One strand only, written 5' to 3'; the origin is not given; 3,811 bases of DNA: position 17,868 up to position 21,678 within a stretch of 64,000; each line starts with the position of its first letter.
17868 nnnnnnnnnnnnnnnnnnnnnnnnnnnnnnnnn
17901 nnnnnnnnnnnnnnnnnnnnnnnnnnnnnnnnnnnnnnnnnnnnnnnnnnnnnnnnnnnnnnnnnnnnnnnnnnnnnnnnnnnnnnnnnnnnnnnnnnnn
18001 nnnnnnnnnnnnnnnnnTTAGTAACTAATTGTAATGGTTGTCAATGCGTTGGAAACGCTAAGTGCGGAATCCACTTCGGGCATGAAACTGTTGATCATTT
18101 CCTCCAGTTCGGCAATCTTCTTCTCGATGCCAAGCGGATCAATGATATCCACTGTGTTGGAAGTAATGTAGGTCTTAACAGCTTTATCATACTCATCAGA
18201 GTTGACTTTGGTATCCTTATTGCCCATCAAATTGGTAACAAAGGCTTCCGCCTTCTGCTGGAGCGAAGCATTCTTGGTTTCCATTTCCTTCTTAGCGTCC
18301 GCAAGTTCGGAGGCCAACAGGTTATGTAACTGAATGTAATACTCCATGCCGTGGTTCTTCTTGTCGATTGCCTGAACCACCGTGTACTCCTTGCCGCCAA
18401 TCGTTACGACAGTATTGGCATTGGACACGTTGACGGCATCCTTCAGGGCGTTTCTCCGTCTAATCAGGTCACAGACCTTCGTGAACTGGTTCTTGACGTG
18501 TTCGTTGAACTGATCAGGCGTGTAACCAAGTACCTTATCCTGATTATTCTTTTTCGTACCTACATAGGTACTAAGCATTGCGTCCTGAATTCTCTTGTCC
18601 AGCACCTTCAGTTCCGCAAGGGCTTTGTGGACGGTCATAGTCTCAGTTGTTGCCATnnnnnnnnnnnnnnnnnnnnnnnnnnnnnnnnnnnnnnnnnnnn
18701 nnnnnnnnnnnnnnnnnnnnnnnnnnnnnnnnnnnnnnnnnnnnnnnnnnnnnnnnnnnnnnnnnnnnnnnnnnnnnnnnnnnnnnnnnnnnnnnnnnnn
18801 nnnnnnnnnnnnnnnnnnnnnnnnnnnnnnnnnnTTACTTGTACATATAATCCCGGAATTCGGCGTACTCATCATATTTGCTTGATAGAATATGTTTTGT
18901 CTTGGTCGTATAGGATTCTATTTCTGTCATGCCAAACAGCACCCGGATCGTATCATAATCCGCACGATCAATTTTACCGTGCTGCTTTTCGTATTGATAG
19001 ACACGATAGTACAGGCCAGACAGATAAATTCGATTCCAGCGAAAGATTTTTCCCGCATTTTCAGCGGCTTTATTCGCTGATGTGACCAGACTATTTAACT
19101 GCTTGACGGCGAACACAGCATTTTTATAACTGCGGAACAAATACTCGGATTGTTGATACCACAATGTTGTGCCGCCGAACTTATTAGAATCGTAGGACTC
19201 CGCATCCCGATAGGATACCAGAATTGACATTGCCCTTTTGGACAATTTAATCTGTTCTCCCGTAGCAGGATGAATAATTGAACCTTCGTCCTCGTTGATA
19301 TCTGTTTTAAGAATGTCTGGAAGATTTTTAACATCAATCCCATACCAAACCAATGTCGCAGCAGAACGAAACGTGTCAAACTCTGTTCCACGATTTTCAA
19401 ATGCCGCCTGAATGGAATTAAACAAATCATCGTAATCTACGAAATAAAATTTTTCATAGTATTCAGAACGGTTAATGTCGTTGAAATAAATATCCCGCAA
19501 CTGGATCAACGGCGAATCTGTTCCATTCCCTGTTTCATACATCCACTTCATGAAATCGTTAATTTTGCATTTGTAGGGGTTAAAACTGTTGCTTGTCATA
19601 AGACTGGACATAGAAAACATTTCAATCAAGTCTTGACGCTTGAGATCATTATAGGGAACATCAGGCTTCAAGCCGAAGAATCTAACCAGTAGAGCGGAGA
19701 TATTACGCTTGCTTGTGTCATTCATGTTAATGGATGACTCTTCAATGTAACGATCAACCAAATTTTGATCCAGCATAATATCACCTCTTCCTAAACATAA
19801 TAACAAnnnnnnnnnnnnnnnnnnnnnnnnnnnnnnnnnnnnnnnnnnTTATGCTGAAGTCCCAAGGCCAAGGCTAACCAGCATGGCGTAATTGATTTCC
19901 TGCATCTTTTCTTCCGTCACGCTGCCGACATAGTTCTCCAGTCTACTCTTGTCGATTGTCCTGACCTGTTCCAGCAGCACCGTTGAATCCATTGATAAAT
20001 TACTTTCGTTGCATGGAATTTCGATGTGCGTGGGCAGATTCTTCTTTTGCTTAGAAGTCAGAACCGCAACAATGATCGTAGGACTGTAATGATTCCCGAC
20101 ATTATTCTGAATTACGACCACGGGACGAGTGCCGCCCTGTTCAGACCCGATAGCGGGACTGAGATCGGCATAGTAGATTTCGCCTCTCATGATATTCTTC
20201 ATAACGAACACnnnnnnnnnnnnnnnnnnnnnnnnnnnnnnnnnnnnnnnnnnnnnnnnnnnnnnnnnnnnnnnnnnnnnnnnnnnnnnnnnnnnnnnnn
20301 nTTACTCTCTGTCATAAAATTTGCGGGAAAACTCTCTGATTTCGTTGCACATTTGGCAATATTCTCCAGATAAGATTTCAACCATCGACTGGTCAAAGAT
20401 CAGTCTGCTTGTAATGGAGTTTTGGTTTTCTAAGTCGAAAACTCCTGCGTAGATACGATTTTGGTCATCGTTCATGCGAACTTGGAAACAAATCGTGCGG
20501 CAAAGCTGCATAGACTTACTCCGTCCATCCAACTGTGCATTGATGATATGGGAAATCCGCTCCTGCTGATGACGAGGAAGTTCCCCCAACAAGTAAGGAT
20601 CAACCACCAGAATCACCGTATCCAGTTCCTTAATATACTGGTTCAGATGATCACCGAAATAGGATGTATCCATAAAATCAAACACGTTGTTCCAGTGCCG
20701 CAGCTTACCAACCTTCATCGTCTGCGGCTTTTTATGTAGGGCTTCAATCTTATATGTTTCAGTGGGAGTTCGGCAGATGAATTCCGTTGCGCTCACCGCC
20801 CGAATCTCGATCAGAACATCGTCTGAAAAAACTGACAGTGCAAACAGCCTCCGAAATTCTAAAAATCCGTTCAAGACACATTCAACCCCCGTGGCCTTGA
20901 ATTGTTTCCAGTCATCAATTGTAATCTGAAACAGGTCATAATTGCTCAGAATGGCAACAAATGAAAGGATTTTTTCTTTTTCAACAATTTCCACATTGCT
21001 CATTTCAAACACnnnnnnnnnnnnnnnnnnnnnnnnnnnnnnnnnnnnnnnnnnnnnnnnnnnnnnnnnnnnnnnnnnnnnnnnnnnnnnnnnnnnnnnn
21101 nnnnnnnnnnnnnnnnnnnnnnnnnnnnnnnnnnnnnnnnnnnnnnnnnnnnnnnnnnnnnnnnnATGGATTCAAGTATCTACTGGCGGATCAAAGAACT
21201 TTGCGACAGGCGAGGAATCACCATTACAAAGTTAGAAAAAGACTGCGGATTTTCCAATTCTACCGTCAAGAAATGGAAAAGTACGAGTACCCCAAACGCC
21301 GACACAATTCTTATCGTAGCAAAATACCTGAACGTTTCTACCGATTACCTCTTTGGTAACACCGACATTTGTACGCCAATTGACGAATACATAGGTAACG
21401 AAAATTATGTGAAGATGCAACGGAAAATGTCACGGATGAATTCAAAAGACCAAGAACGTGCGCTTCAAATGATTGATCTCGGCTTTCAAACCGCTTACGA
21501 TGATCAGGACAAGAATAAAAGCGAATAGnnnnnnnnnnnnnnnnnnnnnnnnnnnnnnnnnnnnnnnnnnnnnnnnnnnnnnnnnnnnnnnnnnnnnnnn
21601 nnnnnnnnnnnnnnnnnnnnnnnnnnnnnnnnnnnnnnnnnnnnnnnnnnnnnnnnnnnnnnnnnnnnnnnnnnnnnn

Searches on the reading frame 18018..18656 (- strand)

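Call 9: search_protein_families(library=pfam, proteins=[window:18018-18656:-], max_evalue=0.01)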
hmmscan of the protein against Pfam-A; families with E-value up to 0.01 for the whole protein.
window:18018-18656:- (212 aa): 1 family
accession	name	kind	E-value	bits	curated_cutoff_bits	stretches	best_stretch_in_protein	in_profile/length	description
PF00350.29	Dynamin_N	-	0.0055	17.2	27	1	117-210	64-144/168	Dynamin family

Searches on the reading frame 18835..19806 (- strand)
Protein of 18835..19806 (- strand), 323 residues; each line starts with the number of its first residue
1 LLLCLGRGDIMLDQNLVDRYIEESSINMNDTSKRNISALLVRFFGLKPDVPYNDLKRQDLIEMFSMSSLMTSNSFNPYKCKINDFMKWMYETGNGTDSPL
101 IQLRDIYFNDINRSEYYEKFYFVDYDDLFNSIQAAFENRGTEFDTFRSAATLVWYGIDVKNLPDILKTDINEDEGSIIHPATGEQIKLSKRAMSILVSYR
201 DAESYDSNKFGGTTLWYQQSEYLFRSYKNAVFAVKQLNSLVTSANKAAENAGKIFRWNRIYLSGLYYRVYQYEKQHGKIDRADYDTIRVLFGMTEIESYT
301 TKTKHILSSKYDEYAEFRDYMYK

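Call 8: search_protein_families(library=phrogs, proteins=[window:18835-19806:-], max_evalue=0.01)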
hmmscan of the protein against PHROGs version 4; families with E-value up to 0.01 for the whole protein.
window:18835-19806:- (323 aa): 0 families

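Call 9: search_protein_families(library=pfam, proteins=[window:18835-19806:-], max_evalue=0.01)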
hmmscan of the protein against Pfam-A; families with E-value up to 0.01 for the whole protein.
window:18835-19806:- (323 aa): 0 families

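Call 61: search_protein_families(library=pfam, proteins=[window:18835-19806:-], max_evalue=1)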
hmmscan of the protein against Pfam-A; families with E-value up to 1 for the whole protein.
window:18835-19806:- (323 aa): 0 families

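Call 66: search_dna_similar(query=window:18835-19806:-, collection=phages, mode=protein, max_evalue=0.01, max_rows=20)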
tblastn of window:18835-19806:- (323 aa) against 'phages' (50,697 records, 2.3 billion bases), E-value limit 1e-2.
No match.

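Call 67: search_protein_families(library=padloc, proteins=[window:18835-19806:-], max_evalue=0.01)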
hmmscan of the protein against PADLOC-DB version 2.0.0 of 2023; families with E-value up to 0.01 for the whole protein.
window:18835-19806:- (323 aa): 0 families

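Call 68: search_protein_families(library=ncbifam, proteins=[window:18835-19806:-], max_evalue=0.01)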
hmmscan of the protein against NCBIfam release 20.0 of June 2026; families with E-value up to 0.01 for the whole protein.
window:18835-19806:- (323 aa): 0 families

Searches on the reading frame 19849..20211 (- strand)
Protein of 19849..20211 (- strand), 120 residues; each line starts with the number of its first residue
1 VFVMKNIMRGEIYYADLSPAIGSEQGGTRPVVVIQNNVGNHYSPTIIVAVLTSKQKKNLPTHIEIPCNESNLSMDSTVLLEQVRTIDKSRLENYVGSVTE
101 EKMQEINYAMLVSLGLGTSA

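Call 8: search_protein_families(library=phrogs, proteins=[window:19849-20211:-], max_evalue=0.01)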
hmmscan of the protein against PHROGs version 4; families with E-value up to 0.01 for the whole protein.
window:19849-20211:- (120 aa): 4 families
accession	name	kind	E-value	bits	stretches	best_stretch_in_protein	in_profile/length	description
phrog_1936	-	moron, auxiliary metabolic gene and host takeover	3.9e-36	125.7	1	2-117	4-122/188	MazF-like growth inhibitor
phrog_35650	-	moron, auxiliary metabolic gene and host takeover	1.6e-08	35.4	1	24-112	39-131/224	MazF-like growth inhibitor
phrog_9567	-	moron, auxiliary metabolic gene and host takeover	3.2e-05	24.8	1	5-107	24-130/144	MazF-like growth inhibitor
phrog_1412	-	moron, auxiliary metabolic gene and host takeover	0.00034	21.4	0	8-59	60-110/237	antitoxin mazE-like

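Call 9: search_protein_families(library=pfam, proteins=[window:19849-20211:-], max_evalue=0.01)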
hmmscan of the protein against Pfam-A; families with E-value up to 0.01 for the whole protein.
window:19849-20211:- (120 aa): 1 family
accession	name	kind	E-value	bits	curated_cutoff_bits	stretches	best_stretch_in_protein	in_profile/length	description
PF02452.23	PemK_toxin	-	1.2e-34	119.2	23.1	1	9-110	2-105/109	PemK-like, MazF-like toxin of type II toxin-antitoxin system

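Call 67: search_protein_families(library=padloc, proteins=[window:19849-20211:-], max_evalue=0.01)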
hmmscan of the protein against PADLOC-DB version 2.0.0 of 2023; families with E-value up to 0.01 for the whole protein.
window:19849-20211:- (120 aa): 0 families

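Call 68: search_protein_families(library=ncbifam, proteins=[window:19849-20211:-], max_evalue=0.01)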
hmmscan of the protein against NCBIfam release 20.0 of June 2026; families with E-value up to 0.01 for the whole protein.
window:19849-20211:- (120 aa): 4 families
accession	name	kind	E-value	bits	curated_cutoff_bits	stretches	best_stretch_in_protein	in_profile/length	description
NF007386.0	PRK09907.1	equivalog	2.8e-10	40.2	120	1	10-111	10-107/111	endoribonuclease MazF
NF007320.0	PRK09812.1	equivalog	1.1e-06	28.7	129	1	5-105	5-106/116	type II toxin-antitoxin system ChpB family toxin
NF052489.1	TAtMazFAgrob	equivalog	0.00023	21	150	1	8-106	7-107/118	type II toxin-antitoxin system toxin MazF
NF045891.1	ICE_Mbov_0400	subfamily_domain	0.0071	16.6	55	1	25-108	27-110/152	Mbov_0400 family ICE element protein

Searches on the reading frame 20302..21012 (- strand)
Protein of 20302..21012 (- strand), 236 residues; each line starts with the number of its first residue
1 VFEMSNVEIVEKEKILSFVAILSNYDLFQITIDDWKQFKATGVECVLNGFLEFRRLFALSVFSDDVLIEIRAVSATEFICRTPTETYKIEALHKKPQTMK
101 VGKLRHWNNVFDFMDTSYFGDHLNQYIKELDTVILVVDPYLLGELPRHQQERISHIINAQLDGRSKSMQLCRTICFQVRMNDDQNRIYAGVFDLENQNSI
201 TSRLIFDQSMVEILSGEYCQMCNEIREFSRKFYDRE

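Call 8: search_protein_families(library=phrogs, proteins=[window:20302-21012:-], max_evalue=0.01)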
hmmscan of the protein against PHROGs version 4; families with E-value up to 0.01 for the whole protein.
window:20302-21012:- (236 aa): 0 families

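Call 9: search_protein_families(library=pfam, proteins=[window:20302-21012:-], max_evalue=0.01)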
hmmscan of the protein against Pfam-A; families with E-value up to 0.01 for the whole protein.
window:20302-21012:- (236 aa): 0 families

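Call 65: search_dna_similar(query=window:20302-21012:-, collection=phages, mode=protein, max_evalue=0.01, max_rows=20)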
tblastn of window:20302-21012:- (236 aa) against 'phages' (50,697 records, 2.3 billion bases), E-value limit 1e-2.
No match.

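Call 67: search_protein_families(library=padloc, proteins=[window:20302-21012:-], max_evalue=0.01)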
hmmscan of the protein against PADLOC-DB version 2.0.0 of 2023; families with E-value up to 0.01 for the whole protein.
window:20302-21012:- (236 aa): 0 families

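Call 68: search_protein_families(library=ncbifam, proteins=[window:20302-21012:-], max_evalue=0.01)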
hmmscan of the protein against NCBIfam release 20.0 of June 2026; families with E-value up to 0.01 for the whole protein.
window:20302-21012:- (236 aa): 0 families

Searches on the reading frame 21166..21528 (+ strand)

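Call 9: search_protein_families(library=pfam, proteins=[window:21166-21528:+], max_evalue=0.01)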
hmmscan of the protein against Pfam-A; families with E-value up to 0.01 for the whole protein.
window:21166-21528:+ (120 aa): 3 families
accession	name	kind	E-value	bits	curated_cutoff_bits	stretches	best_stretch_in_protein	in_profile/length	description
PF01381.28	HTH_3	-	8e-09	35.8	23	1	9-62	1-55/55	Helix-turn-helix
PF13443.12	HTH_26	-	3.5e-08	34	22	1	8-58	1-53/63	Cro/C1-type HTH DNA-binding domain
PF12844.13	HTH_19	-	1.8e-06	28.2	30.2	1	8-67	3-63/64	Helix-turn-helix domain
